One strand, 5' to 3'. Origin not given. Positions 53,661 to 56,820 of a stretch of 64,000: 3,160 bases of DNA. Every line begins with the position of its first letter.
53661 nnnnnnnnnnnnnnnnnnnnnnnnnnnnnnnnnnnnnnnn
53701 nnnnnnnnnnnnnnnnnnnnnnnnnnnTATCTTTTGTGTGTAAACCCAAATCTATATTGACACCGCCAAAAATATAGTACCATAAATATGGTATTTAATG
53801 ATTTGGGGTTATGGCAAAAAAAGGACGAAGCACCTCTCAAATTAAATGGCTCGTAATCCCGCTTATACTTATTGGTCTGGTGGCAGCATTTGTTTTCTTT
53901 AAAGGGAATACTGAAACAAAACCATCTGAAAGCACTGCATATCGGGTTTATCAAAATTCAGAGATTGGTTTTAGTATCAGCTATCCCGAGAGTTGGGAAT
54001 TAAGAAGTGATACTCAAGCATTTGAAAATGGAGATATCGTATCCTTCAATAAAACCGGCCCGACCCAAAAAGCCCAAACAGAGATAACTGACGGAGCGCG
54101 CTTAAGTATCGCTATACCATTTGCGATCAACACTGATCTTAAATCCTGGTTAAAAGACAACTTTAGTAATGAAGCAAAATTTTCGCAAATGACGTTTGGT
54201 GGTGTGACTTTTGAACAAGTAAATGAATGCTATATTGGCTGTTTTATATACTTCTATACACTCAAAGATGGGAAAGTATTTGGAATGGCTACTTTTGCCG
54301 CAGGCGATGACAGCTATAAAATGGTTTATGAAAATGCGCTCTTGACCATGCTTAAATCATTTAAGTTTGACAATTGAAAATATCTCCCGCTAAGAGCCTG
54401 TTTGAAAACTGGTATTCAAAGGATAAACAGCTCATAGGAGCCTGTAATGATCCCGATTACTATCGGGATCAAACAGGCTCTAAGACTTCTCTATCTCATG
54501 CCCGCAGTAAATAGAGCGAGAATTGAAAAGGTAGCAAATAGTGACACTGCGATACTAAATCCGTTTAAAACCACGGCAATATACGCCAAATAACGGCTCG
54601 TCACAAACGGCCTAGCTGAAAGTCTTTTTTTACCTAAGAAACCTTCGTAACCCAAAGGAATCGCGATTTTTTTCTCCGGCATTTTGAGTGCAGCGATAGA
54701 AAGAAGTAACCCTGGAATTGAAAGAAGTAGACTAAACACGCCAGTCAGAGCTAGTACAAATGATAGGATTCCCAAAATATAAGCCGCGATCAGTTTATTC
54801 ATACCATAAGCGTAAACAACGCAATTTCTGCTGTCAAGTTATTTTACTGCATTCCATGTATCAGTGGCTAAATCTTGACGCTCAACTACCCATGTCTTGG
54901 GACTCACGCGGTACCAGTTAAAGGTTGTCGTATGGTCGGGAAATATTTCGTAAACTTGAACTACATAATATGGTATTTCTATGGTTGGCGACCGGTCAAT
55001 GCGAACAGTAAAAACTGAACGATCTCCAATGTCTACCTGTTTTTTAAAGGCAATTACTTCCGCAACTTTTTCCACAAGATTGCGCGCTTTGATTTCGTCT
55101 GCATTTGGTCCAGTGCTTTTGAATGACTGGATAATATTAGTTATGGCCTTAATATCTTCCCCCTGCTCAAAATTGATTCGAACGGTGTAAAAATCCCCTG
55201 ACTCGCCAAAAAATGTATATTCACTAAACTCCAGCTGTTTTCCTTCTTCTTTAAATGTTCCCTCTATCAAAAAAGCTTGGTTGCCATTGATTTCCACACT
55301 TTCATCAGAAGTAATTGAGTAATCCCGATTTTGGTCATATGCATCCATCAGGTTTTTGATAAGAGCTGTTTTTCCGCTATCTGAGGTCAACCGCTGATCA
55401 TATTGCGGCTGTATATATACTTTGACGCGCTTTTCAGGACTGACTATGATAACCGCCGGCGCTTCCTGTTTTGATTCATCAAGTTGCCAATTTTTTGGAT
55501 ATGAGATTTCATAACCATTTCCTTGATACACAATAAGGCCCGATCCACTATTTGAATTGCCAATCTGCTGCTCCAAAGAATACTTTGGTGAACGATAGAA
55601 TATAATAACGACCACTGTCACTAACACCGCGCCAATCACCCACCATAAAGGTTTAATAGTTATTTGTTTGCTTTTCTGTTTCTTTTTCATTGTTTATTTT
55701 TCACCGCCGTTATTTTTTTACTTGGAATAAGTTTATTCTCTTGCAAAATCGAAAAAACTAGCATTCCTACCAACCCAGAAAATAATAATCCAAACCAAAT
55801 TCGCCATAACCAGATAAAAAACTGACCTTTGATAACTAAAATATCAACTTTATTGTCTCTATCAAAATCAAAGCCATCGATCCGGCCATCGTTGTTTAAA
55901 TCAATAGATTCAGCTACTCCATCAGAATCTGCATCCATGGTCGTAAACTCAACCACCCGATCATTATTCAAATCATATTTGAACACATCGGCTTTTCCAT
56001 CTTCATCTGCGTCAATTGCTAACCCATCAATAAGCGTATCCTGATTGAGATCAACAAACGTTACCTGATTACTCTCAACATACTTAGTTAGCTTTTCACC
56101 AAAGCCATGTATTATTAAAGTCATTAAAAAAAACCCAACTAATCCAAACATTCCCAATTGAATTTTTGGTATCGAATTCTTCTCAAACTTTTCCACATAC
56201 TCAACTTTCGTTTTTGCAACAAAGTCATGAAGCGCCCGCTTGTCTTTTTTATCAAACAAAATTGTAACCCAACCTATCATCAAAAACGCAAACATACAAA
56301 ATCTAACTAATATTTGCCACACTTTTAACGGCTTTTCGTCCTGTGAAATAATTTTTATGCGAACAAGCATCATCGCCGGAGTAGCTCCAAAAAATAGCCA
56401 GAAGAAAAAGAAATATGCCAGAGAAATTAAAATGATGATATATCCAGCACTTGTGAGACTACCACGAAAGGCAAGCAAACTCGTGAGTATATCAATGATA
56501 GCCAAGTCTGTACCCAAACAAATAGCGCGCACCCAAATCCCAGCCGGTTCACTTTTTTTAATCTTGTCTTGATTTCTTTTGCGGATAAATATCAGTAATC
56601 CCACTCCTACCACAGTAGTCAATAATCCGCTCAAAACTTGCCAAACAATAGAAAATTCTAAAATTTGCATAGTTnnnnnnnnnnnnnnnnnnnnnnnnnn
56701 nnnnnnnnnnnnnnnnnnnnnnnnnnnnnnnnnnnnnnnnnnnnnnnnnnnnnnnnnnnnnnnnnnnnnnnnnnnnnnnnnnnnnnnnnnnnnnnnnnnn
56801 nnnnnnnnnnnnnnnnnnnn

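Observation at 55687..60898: Tandemly duplicated two-gene module pairing a Cys-rich secreted protein with an RDD-domain / Ca-binding membrane protein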

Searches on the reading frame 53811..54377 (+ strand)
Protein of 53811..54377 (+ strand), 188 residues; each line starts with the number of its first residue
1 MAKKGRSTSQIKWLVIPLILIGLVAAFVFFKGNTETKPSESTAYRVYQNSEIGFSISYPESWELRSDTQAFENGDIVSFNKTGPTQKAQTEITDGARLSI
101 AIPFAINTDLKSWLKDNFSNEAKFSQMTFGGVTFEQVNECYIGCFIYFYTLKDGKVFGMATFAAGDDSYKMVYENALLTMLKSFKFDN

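Call 5: search_protein_families(library=pfam, proteins=[window:53811-54377:+], max_evalue=1)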
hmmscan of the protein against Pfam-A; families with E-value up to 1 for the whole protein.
window:53811-54377:+ (188 aa): 2 families
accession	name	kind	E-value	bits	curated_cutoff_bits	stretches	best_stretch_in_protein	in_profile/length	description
PF18933.6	PsbP_2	-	5e-05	23.8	27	1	37-124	37-116/184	PsbP-like protein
PF01789.22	PsbP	-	0.013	16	23.5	1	43-77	2-32/155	PsbP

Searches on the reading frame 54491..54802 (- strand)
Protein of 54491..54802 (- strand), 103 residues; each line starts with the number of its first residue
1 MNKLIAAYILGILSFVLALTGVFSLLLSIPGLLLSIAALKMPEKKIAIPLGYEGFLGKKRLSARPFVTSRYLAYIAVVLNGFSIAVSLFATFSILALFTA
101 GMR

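Call 5: search_protein_families(library=pfam, proteins=[window:54491-54802:-], max_evalue=1)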
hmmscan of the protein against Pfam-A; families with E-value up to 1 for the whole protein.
window:54491-54802:- (103 aa): 2 families
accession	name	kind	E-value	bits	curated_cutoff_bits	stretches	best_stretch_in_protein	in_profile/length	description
PF13828.11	DUF4190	-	0.00012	22.2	35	1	10-40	1-32/62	Domain of unknown function (DUF4190)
PF00335.26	Tetraspanin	-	0.21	11.6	32.1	1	7-94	2-68/225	Tetraspanin family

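Call 68: search_protein_families(library=padloc, proteins=[window:54491-54802:-], max_evalue=0.1)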
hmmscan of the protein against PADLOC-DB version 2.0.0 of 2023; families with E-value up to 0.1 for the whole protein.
window:54491-54802:- (103 aa): 0 families

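Call 69: search_protein_families(library=phrogs, proteins=[window:54491-54802:-], max_evalue=0.1)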
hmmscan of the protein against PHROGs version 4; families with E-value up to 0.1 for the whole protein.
window:54491-54802:- (103 aa): 1 family
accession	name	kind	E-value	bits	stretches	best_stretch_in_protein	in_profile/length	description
phrog_8481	-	unknown function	0.024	15.8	1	1-45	1-42/111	-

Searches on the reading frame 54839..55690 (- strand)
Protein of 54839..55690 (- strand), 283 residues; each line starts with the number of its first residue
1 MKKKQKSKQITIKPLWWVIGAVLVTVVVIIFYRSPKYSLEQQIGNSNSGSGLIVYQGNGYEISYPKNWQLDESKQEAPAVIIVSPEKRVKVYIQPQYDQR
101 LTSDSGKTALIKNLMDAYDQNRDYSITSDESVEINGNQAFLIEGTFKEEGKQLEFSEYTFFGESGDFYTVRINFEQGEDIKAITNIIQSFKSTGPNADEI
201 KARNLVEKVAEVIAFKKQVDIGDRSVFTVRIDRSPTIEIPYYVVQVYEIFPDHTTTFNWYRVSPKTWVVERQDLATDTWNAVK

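Call 5: search_protein_families(library=pfam, proteins=[window:54839-55690:-], max_evalue=1)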
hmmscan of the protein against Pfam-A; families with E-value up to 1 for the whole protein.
window:54839-55690:- (283 aa): 2 families
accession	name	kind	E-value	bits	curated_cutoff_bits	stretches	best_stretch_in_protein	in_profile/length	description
PF01789.22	PsbP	-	5.3e-07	30.2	23.5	1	51-191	2-154/155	PsbP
PF10738.15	Lpp-LpqN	-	9.1e-06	25.7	22.4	1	62-177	31-153/174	Probable lipoprotein LpqN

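Call 68: search_protein_families(library=padloc, proteins=[window:54839-55690:-], max_evalue=0.1)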
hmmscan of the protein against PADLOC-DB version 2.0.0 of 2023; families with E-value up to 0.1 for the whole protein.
window:54839-55690:- (283 aa): 0 families

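Call 69: search_protein_families(library=phrogs, proteins=[window:54839-55690:-], max_evalue=0.1)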
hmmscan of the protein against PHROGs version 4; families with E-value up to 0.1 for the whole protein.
window:54839-55690:- (283 aa): 1 family
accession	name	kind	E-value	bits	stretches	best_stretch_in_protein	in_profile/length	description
phrog_1815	-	other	0.069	14.4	0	103-179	12-89/197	guanylate kinase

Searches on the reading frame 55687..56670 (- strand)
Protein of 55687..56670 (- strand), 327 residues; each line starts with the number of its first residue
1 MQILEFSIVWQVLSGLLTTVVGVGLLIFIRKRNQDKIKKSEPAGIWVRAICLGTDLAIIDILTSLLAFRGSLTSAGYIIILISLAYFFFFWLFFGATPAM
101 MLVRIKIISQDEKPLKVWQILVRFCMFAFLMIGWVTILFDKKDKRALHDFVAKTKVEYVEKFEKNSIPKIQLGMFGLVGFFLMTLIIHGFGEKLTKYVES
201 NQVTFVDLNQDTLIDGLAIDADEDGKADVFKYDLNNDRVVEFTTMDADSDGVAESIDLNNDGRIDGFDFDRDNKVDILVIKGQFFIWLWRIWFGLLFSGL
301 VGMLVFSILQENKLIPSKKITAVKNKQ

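Call 5: search_protein_families(library=pfam, proteins=[window:55687-56670:-], max_evalue=1)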
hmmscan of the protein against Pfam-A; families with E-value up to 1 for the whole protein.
window:55687-56670:- (327 aa): 3 families
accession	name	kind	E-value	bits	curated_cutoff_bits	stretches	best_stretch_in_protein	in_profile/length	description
PF06271.18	RDD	-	3.2e-12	47.4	24.1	1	43-153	2-137/137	RDD family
PF14333.11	DUF4389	-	0.17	12.3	25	1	121-153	20-52/76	Domain of unknown function (DUF4389)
PF08019.17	EptA_B_N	-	0.65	10.3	22.3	1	87-141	67-119/152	Phosphoethanolamine transferase EptA/EptB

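Call 9: search_protein_families(library=ncbifam, proteins=[window:55687-56670:-], max_evalue=1)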
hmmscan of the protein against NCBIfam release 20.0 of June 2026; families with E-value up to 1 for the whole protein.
window:55687-56670:- (327 aa): 1 family
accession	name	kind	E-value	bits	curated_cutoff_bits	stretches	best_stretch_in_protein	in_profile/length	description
TIGR01167.1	LPXTG_anchor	domain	0.82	10.4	15.9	1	9-33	11-33/34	LPXTG cell wall anchor domain-containing protein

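Call 23: find_homologous_proteins(query=window:55687-56670:-)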
Query window:55687-56670:- (327 aa): 70 proteins with E <= 0.001 among 2618 candidates.
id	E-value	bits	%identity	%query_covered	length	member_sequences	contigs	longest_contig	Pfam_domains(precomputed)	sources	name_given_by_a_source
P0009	3.3e-210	715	100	100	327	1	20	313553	PF06271.19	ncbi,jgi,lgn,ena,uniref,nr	ncbi:MAG: hypothetical protein UV61_C0002G0058 [Candidatus Gottesmanbacteria bacterium GW2011_GWB1_4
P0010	5.1e-192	655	92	100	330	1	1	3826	PF06271.19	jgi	-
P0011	9.7e-136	470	65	96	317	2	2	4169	PF06271.19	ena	-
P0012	1.5e-132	460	63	98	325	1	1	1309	PF06271.19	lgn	-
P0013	3.9e-128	445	62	97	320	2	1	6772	PF06271.19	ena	-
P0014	2.7e-127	442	61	97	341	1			PF06271.19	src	-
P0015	3.4e-127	442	61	97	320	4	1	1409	PF06271.19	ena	-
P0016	4.5e-127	442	62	96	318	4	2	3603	PF06271.19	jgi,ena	-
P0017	1.3e-126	440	62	97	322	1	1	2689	PF06271.19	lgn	-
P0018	2.6e-126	439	61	98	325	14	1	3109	PF06271.19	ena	-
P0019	6.1e-126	438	64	95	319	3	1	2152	PF06271.19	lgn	-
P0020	1.1e-122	427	62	95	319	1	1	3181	PF06271.19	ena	-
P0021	1.3e-122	427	58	98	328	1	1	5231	PF06271.19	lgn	-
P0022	3.1e-122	426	60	97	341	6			PF06271.19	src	-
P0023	2.5e-121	423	60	97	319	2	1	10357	PF06271.19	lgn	-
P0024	6.4e-121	421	59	97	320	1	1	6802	PF06271.19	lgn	-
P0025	1.3e-120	420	60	95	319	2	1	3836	PF06271.19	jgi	-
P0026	2.1e-120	420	60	97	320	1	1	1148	PF06271.19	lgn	-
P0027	4.0e-120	419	59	96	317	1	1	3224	PF06271.19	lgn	-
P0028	8.4e-120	418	60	96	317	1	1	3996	PF06271.19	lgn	-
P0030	2.5e-118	413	59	97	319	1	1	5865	PF06271.19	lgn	-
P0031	3.0e-118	413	58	97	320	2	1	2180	PF06271.19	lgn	-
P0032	3.8e-117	409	58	98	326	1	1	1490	PF06271.19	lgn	-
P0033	1.1e-116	408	59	97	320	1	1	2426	PF06271.19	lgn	-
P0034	1.8e-116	407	58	95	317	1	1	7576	PF06271.19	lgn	-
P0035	2.3e-115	403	58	94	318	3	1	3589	PF06271.19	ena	-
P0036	2.6e-115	403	59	95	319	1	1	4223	PF06271.19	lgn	-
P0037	3.2e-115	403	55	97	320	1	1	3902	PF06271.19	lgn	-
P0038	7.5e-115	401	58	94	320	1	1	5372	PF06271.19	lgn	-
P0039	1.6e-114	400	56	97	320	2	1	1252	PF06271.19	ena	-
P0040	4.4e-114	399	58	97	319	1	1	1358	PF06271.19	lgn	-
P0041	7.9e-114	398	57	97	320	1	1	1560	PF06271.19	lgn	-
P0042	1.1e-113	398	59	95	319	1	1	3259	PF06271.19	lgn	-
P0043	1.6e-113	397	57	97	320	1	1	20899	PF06271.19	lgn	-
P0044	2.0e-113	397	58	96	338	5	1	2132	PF06271.19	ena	-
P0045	4.6e-113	396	58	94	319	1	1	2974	PF06271.19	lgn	-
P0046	7.4e-113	395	58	94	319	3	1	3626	PF06271.19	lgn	-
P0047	2.0e-112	393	58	95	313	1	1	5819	PF06271.19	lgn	-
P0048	5.9e-112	392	57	96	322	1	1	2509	PF06271.19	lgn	-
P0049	5.5e-111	389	57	97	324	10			PF06271.19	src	-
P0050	9.4e-111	388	57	94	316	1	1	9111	PF06271.19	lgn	-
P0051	1.9e-110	387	56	97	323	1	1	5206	PF06271.19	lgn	-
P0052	2.3e-110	387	62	84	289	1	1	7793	PF06271.19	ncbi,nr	ncbi:MAG: RDD family protein, partial [Candidatus Roizmanbacteria bacterium]|nr:RDD family protein [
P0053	5.7e-110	385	57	96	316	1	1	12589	PF06271.19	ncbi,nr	ncbi:MAG: RDD family protein [bacterium]|nr:RDD family protein [bacterium]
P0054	5.4e-109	382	55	95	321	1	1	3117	PF06271.19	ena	-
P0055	9.9e-109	381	54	94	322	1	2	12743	PF06271.19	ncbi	-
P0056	6.7e-108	379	53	97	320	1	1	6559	PF06271.19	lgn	-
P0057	1.8e-107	377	53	95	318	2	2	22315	PF06271.19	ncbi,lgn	-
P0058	2.0e-107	377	54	95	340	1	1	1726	PF06271.19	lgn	-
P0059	1.3e-106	374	55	95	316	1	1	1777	PF06271.19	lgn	-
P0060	1.5e-105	371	56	90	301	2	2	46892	PF06271.19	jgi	jgi:hypothetical protein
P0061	6.2e-105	369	57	94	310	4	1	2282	PF06271.19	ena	-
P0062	8.0e-105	369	52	94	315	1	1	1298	PF06271.19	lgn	-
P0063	1.4e-103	364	54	95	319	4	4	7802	PF06271.19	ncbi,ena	ncbi:MAG: RDD family protein [Patescibacteria group bacterium]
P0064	4.0e-103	363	52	95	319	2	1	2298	PF06271.19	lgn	-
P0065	1.4e-102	361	52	95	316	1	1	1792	PF06271.19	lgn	-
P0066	1.8e-101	358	54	94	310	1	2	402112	PF06271.19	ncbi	-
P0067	1.4e-98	348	51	94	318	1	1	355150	PF06271.19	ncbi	-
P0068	3.7e-90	320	50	95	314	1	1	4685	PF06271.19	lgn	-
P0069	9.1e-89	316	48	97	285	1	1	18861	PF06271.19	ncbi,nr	ncbi:MAG: hypothetical protein UV04_C0020G0017 [Candidatus Gottesmanbacteria bacterium GW2011_GWA2_4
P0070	9.9e-83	296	54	73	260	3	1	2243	PF06271.19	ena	-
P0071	2.1e-79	285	43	95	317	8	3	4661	PF06271.19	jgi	-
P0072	7.7e-79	283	44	95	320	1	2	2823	PF06271.19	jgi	jgi:uncharacterized RDD family membrane protein YckC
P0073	3.2e-74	268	40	91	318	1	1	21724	PF06271.19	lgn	-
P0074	2.8e-69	252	57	65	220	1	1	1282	PF06271.19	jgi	jgi:hypothetical protein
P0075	6.3e-69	251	42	94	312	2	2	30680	PF06271.19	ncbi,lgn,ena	-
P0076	8.1e-66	240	42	94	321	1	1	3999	PF06271.19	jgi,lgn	-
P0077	2.4e-65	239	42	94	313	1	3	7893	PF06271.19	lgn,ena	-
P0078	1.0e-43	168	47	50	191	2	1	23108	PF06271.19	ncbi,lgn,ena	-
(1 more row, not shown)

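Call 25: find_encoding_contigs(protein=P0066, flank=7000, max_places=2)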
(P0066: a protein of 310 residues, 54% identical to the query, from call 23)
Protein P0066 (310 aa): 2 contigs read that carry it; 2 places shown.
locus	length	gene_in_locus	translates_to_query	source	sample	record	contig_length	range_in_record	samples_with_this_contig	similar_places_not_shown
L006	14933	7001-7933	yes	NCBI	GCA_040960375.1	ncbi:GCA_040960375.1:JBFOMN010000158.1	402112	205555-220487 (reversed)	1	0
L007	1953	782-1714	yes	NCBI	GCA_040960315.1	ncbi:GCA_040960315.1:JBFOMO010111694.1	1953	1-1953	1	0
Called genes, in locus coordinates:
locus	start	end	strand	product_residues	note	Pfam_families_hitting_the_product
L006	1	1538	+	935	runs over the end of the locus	PF07517:SecA_DEAD, PF01043:SecA_PP_bind, PF21090:P-loop_SecA, PF07516:SecA_SW, PF02810:SEC-C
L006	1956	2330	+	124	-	-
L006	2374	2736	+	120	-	PF00903:Glyoxalase, PF18029:Glyoxalase_6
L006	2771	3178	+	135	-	-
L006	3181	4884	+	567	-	PF04773:FecR (weak)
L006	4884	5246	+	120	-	-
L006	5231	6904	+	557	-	-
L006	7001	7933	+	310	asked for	PF06271:RDD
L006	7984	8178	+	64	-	-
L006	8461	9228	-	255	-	PF25046:DUF7790 (weak)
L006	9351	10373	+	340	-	PF02661:Fic, PF01978:TrmB (weak), PF09339:HTH_IclR (weak), PF12802:MarR_2 (weak)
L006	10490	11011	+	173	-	PF13302:Acetyltransf_3, PF00583:Acetyltransf_1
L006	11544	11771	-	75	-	-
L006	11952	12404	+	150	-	PF01797:Y1_Tnp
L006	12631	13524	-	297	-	-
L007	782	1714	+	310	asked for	PF06271:RDD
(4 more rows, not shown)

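Call 26: find_encoding_contigs(protein=P0075, flank=7000, max_places=2)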
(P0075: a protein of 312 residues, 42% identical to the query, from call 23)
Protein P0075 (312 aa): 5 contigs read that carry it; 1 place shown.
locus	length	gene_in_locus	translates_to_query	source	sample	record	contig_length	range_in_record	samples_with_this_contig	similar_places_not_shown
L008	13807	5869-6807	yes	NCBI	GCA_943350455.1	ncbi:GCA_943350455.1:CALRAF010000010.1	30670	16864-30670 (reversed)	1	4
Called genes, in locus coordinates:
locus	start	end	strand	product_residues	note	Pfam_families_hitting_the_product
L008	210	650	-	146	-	PF00293:NUDIX, PF14815:NUDIX_4 (weak)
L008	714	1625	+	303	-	PF01297:ZnuA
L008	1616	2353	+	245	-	PF00005:ABC_tran, PF13191:AAA_16 (weak), PF13304:AAA_21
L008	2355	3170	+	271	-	PF00950:ABC-3, PF01032:FecCD (weak)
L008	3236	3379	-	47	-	-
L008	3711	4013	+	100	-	-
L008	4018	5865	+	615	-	-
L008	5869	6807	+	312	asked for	PF06271:RDD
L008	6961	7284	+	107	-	-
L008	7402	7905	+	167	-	PF04542:Sigma70_r2, PF08281:Sigma70_r4_2, PF04545:Sigma70_r4, PF13384:HTH_23 (weak)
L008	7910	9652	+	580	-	-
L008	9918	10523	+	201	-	PF13473:Cupredoxin_1, PF00127:Copper-bind (weak)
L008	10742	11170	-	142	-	-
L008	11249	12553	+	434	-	PF13091:PLDc_2, PF00614:PLDc (faint), PF13091:PLDc_2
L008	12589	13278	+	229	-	-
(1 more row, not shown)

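Call 51: find_related_loci(query=A4, collection=metagenome_contigs, flank=5000)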
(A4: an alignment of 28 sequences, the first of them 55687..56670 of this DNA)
Query A4 (327 aa) in metagenome_contigs; peptide patterns used: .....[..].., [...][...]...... (x = any residue, [..] = any of these).
599 stretches matched a pattern (row limit reached: there are more); 17 encode a relative of the query (tblastn E <= 1e-3); 17 distinct loci.
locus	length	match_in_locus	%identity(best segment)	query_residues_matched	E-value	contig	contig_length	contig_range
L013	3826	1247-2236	92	1-327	0e+0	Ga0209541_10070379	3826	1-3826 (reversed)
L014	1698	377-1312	65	1-309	6e-138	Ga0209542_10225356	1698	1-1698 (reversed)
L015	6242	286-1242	62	1-316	4e-127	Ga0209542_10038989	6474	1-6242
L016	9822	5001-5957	62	1-316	8e-127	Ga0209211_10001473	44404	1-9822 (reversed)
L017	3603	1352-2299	62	1-313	1e-129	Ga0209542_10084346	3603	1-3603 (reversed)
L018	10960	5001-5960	61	3-319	4e-125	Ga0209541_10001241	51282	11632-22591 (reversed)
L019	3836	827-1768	60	3-313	2e-121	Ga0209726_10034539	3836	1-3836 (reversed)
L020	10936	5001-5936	54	3-309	4e-105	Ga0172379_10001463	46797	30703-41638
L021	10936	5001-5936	51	3-311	1e-89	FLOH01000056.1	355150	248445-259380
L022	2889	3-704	58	89-319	1e-89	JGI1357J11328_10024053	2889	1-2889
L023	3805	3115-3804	59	3-229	1e-83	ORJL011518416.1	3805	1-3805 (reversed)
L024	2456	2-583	62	126-316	8e-78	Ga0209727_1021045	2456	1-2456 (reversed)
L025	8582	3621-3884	37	77-160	2e-12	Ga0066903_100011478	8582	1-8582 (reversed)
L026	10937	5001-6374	36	205-276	3e-10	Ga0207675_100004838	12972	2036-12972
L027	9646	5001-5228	36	198-269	4e-7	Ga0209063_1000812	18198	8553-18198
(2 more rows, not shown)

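Call 68: search_protein_families(library=padloc, proteins=[window:55687-56670:-], max_evalue=0.1)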
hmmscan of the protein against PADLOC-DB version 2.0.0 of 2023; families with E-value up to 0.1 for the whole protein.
window:55687-56670:- (327 aa): 0 families

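Call 69: search_protein_families(library=phrogs, proteins=[window:55687-56670:-], max_evalue=0.1)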
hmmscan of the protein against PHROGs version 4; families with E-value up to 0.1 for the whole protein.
window:55687-56670:- (327 aa): 1 family
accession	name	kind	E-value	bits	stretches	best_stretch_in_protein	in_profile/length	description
phrog_3457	-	unknown function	0.097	13.4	0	63-100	11-48/60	-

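Call 71: search_solved_structures(query=A4, max_evalue=10)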
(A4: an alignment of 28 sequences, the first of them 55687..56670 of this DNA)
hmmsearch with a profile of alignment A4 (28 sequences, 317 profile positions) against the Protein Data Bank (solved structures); distinct sequences matched with E-value up to 10: 5.
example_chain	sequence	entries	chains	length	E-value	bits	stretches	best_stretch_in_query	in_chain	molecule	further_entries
6mi5_X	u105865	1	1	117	0.096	14.8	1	241-284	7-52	Lanmodulin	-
8fns_A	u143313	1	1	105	0.13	14.4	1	241-284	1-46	EF-hand domain-containing protein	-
8dsp_C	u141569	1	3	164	0.42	12.7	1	232-266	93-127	Tail fiber protein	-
8e4g_O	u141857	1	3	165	0.42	12.7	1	232-266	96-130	Tail fiber protein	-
3vdz_A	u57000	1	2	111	2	10.5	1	257-279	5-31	Ubiquitin-40S ribosomal protein S27a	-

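Call 84: find_encoding_contigs(protein=P0069, flank=8000, max_places=2)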
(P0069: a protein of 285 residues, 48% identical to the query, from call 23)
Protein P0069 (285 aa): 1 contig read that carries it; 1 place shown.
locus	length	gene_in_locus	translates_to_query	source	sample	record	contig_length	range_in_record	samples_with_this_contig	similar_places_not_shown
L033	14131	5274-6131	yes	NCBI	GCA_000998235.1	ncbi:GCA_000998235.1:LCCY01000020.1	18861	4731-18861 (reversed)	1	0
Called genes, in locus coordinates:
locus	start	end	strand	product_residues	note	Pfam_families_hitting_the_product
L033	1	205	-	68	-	?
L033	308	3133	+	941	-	PF07517:SecA_DEAD, PF01043:SecA_PP_bind, PF21090:P-loop_SecA, PF07516:SecA_SW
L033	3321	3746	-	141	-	-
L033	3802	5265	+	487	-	-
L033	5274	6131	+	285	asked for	PF06271:RDD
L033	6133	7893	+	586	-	-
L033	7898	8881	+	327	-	PF06271:RDD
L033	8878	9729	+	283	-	PF01789:PsbP (weak), PF10738:Lpp-LpqN (weak)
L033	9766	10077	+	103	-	-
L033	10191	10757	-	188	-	-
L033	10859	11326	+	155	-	-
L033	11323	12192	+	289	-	-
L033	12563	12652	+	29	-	-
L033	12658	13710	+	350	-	PF01738:DLH (weak), PF02129:Peptidase_S15 (weak), PF00561:Abhydrolase_1, PF12146:Hydrolase_4, PF12697:Abhydrolase_6, PF00326:Peptidase_S9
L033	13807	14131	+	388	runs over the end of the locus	PF07907:YibE_F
